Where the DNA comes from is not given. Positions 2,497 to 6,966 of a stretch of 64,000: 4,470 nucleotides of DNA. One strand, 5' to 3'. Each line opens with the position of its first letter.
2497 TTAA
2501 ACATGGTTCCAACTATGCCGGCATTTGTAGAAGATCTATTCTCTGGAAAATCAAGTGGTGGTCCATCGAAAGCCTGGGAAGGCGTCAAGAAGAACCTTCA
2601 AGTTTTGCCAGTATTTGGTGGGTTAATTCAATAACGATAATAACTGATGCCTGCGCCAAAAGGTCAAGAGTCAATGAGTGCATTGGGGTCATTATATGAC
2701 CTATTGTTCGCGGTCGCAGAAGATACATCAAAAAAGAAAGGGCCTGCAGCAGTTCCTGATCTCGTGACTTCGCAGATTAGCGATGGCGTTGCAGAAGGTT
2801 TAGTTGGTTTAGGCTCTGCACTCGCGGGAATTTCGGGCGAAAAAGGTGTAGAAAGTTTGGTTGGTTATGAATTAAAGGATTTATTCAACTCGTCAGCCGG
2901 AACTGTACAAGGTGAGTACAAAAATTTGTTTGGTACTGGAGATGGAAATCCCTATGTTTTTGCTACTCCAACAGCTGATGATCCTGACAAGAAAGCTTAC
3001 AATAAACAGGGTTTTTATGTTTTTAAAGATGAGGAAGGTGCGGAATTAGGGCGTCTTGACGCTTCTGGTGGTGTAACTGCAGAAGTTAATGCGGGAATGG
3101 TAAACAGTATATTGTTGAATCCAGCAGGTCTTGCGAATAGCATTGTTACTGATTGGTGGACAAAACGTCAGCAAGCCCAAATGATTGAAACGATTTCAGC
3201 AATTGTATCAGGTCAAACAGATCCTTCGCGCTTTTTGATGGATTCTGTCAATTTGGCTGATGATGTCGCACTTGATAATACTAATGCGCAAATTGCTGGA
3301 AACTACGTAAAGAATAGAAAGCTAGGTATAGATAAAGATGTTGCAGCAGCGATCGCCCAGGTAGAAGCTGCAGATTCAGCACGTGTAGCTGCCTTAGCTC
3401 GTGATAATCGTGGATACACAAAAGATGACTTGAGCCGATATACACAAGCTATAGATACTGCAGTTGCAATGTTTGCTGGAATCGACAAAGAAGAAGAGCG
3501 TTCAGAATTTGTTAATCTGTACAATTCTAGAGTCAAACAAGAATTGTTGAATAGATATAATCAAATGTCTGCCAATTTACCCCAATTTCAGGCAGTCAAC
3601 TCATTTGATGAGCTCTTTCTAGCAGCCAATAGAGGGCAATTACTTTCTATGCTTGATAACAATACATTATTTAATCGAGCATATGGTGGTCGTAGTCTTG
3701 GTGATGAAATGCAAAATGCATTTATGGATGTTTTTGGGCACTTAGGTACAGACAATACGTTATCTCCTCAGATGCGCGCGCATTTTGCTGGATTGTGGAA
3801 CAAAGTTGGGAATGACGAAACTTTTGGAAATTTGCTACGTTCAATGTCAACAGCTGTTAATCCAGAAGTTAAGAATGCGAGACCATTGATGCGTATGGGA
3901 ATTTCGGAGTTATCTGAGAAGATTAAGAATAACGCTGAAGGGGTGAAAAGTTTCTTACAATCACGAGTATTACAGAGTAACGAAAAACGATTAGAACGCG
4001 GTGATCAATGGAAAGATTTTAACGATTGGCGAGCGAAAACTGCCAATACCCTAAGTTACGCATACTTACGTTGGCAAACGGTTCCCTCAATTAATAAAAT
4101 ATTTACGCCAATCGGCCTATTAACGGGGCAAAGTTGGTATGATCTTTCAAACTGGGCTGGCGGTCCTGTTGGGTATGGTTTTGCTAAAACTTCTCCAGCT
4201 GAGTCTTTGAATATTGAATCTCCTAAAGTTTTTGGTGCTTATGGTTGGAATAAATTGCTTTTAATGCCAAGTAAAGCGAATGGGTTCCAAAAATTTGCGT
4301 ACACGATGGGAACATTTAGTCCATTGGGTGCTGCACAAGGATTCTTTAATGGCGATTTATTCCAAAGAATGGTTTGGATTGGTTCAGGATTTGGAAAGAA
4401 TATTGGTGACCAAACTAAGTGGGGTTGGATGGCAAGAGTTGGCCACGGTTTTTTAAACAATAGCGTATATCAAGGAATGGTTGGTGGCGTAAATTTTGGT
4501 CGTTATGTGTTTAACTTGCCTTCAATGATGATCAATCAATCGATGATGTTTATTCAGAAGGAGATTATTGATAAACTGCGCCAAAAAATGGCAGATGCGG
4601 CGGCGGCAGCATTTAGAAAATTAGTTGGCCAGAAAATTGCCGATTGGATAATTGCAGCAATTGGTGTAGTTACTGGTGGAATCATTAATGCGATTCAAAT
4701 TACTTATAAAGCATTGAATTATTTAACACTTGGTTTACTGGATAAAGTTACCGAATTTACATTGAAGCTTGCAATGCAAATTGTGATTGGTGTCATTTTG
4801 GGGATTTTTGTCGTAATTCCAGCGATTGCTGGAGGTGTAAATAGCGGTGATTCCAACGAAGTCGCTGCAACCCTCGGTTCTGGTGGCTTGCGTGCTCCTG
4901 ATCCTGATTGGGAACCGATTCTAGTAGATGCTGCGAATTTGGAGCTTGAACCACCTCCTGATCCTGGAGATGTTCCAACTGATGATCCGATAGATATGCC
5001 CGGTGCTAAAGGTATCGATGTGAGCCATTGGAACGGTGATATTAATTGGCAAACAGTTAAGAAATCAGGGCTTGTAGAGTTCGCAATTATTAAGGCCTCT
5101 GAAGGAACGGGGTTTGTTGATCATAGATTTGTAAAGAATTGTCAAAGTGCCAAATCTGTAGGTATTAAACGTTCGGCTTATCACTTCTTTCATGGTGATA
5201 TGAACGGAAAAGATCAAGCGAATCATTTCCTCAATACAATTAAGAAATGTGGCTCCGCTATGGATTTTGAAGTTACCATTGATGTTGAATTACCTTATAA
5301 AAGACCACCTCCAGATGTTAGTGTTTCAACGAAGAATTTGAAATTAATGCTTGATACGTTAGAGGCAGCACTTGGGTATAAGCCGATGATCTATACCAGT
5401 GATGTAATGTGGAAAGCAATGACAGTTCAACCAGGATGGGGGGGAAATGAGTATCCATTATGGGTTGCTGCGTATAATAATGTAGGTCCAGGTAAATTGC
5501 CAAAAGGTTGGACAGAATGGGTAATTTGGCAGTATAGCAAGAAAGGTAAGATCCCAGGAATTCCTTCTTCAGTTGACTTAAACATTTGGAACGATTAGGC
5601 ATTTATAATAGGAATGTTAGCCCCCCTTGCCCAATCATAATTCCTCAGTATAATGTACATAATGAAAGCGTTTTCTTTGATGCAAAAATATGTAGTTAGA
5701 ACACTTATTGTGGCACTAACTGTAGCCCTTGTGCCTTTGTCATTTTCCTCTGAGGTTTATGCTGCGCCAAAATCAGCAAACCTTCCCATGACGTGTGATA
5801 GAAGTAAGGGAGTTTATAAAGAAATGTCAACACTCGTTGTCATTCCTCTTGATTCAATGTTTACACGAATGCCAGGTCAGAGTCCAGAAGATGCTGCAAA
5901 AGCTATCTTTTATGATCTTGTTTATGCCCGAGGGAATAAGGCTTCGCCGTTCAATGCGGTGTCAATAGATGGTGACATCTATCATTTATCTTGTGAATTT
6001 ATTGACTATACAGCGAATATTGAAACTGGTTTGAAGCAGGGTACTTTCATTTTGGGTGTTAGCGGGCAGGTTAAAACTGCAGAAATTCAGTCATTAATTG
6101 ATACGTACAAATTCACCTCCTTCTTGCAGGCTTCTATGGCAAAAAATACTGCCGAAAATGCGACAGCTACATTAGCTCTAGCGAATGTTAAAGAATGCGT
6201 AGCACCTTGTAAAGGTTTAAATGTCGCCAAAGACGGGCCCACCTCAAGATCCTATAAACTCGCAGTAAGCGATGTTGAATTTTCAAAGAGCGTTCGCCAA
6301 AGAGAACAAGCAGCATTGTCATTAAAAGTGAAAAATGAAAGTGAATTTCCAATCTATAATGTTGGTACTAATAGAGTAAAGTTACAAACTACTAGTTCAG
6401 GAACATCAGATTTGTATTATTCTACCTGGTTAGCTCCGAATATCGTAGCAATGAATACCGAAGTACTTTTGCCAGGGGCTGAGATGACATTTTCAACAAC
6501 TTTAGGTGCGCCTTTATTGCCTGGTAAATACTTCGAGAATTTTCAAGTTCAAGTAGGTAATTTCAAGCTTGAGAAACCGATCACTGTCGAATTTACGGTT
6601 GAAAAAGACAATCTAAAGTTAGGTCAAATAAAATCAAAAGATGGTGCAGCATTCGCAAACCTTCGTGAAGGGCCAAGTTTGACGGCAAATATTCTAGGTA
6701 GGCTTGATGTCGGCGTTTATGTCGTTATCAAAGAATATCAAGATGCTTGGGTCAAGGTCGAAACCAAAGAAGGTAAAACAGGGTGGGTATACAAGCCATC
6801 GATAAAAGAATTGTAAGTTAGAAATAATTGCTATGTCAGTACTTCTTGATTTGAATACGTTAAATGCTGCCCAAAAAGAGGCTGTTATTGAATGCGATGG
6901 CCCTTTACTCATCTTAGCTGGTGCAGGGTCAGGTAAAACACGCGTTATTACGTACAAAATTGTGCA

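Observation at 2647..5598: Unusual architecture of the 983-aa protein: ~650-aa domain of unknown function, two TM helices, Pro/Asp-rich linker, then GH25 lysozyme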

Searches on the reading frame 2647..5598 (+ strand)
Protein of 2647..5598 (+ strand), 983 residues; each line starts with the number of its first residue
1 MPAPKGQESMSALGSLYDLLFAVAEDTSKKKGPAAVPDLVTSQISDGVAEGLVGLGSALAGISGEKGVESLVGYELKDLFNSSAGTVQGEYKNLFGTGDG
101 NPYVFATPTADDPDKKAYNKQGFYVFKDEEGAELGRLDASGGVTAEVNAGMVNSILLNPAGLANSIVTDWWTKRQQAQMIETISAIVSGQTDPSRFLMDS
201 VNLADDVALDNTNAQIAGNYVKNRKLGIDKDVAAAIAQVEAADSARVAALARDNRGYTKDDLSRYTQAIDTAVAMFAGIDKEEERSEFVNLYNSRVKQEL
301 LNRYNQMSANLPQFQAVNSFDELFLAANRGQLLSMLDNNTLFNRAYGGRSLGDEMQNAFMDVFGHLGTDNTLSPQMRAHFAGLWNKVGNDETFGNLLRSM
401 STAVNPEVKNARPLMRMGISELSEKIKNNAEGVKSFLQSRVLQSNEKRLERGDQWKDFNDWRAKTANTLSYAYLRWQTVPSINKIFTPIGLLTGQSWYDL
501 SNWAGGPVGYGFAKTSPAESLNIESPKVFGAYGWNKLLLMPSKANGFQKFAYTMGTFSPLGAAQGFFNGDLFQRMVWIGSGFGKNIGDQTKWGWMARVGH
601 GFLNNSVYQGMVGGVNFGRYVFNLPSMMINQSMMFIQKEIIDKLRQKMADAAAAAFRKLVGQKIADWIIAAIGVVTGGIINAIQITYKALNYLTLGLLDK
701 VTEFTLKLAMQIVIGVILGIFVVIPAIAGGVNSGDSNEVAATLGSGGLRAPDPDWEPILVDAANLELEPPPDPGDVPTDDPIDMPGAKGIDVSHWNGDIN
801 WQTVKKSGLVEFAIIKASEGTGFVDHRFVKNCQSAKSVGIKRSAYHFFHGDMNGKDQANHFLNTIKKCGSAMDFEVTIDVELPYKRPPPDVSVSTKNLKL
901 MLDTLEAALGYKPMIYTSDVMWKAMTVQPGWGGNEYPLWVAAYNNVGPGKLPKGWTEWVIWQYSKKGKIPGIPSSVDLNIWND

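Call 5: search_protein_families(library=pfam, proteins=[window:2647-5598:+], max_evalue=1)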
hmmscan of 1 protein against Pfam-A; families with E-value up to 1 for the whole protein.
window:2647-5598:+ (983 aa): 1 family
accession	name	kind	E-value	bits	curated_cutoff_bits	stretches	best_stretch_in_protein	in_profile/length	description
PF01183.26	Glyco_hydro_25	-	1.1e-44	153.3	27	1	790-972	1-180/180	Glycosyl hydrolases family 25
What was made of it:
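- On GH25 glycoside hydrolase (Pfam PF01183): Profile positions 1-180 of 180 match aa 790-972 (call 5).
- Checked: GH25 domain: Pfam PF01183 at aa 790-972, covering profile positions 1-180 of 180, 153 bits against a cut-off of 27, E 1.1e-44 (call 5).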

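Call 6: search_protein_families(library=phrogs, proteins=[window:2647-5598:+], max_evalue=0.1)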
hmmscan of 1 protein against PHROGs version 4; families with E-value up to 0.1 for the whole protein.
window:2647-5598:+ (983 aa): 7 families
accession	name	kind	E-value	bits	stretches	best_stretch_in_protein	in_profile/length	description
phrog_291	-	lysis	7e-46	158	1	786-982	112-306/509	endolysin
phrog_6219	-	lysis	3.1e-31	110.1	1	787-983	2-188/326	endolysin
phrog_6745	-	lysis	5.3e-28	99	1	786-965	3-183/396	endolysin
phrog_3084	-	lysis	2.3e-12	47.7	1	787-981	159-353/468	endolysin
phrog_23704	-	unknown function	1.3e-09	39.5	1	870-982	14-117/134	-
phrog_35916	-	unknown function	3e-09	37.4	1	799-971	16-197/488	-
phrog_30376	-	unknown function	0.082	14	0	575-628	9-60/90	-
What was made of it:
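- Checked: PHROG endolysin families match the same region (call 6).
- GH25, M23 and SH3 are classic endolysin modules, and the GH25 region matches PHROG endolysin families (call 6).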

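Call 9: search_protein_families(library=ncbifam, proteins=[window:2647-5598:+], max_evalue=0.01)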
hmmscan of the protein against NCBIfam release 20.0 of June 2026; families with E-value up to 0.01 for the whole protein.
window:2647-5598:+ (983 aa): 0 families

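Call 14: search_solved_structures(query=window:2647-5598:+, max_evalue=1, show_alignments=1)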
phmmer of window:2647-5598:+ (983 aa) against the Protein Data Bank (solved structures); distinct sequences matched with E-value up to 1: 20.
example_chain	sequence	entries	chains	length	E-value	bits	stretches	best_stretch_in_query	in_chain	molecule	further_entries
1jfx_A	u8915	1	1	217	2.8e-26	95.3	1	783-982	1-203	1,4-beta-N-Acetylmuramidase M1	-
2wag_A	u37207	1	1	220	2.4e-25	92.2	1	784-980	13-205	LYSOZYME, PUTATIVE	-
4kru_A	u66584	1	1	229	3.2e-25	91.8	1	787-981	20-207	Autolytic lysozyme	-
4krt_A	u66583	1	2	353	1.1e-24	90.1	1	787-981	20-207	Autolytic lysozyme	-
2x8r_A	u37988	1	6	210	7.8e-17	64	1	788-971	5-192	GLYCOSYL HYDROLASE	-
5jip_A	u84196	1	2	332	8.7e-14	53.9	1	788-981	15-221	Cortical-lytic enzyme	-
4jz5_A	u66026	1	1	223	2.1e-13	52.7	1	790-980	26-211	Gp26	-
6zmv_A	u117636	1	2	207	6.6e-13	51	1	788-971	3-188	muramidase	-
5a6s_A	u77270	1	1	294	7.9e-13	50.8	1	788-979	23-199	ENDOLYSIN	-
6zm8_A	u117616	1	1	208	8.4e-12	47.4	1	789-967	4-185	muramidase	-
3hmc_A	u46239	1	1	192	2.8e-07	32.4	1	790-979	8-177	Putative prophage LambdaBa04, glycosyl hydrolase, family 25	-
2nw0_A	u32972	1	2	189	0.0079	17.7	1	790-866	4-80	PlyB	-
1jib_A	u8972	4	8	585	0.61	11.4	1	458-506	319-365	NEOPULLULANASE | ALPHA-AMYLASE II | Neopullulanase 2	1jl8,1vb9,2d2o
1vfm_A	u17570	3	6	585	0.61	11.4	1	458-506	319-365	Neopullulanase 2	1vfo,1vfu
1jf6_A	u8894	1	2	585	0.83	11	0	458-506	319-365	ALPHA AMYLASE II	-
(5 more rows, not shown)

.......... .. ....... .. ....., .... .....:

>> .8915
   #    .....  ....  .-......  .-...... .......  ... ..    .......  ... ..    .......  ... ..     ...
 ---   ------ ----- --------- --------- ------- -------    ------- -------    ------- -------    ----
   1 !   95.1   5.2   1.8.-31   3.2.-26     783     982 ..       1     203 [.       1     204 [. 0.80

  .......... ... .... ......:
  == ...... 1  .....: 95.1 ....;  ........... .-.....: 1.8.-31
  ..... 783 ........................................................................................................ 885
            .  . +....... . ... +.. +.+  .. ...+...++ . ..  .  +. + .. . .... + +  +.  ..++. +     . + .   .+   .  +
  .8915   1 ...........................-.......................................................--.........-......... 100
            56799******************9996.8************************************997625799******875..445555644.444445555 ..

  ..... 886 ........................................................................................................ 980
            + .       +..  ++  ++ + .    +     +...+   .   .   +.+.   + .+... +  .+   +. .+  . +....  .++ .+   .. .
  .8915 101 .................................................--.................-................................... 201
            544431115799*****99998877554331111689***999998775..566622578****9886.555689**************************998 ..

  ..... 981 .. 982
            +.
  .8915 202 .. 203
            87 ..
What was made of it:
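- Checked: The best solved relative is Cellosyl 1JFX, E 2.8e-26 (call 14).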

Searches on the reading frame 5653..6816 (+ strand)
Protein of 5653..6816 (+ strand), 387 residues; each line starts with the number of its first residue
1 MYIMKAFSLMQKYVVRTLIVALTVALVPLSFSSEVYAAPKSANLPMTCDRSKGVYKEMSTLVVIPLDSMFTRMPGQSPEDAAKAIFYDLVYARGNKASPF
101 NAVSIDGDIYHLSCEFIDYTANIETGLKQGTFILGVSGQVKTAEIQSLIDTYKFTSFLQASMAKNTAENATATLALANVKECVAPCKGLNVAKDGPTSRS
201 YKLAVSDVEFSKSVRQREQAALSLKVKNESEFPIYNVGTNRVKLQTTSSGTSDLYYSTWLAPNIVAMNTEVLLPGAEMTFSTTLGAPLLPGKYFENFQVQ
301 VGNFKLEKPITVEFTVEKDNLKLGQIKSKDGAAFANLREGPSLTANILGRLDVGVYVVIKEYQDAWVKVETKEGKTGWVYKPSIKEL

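Call 8: search_protein_families(library=pfam, proteins=[window:5653-6816:+], max_evalue=0.01)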
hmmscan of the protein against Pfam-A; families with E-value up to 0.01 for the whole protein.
window:5653-6816:+ (387 aa): 2 families
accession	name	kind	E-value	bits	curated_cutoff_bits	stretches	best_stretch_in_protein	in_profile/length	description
PF08239.17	SH3_3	-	1.2e-11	45.1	27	1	335-381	3-50/54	Bacterial SH3 domain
PF06347.19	SH3_4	-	4e-10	39.8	24.1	1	333-384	3-54/56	Bacterial SH3 domain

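Call 9: search_protein_families(library=ncbifam, proteins=[window:5653-6816:+], max_evalue=0.01)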
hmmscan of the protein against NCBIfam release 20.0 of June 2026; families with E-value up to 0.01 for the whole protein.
window:5653-6816:+ (387 aa): 1 family
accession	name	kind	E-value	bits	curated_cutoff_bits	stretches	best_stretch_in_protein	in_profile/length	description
TIGR04211.1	SH3_and_anchor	equivalog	5.8e-08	32.6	65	1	335-382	8-56/198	TIGR04211 family SH3 domain-containing protein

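Call 20: search_protein_families(library=phrogs, proteins=[window:5653-6816:+], max_evalue=1)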
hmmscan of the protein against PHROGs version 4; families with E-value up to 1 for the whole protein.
window:5653-6816:+ (387 aa): 1 family
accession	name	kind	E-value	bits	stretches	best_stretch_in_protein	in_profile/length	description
phrog_1794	-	lysis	0.012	16.1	1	335-380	279-323/336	amidase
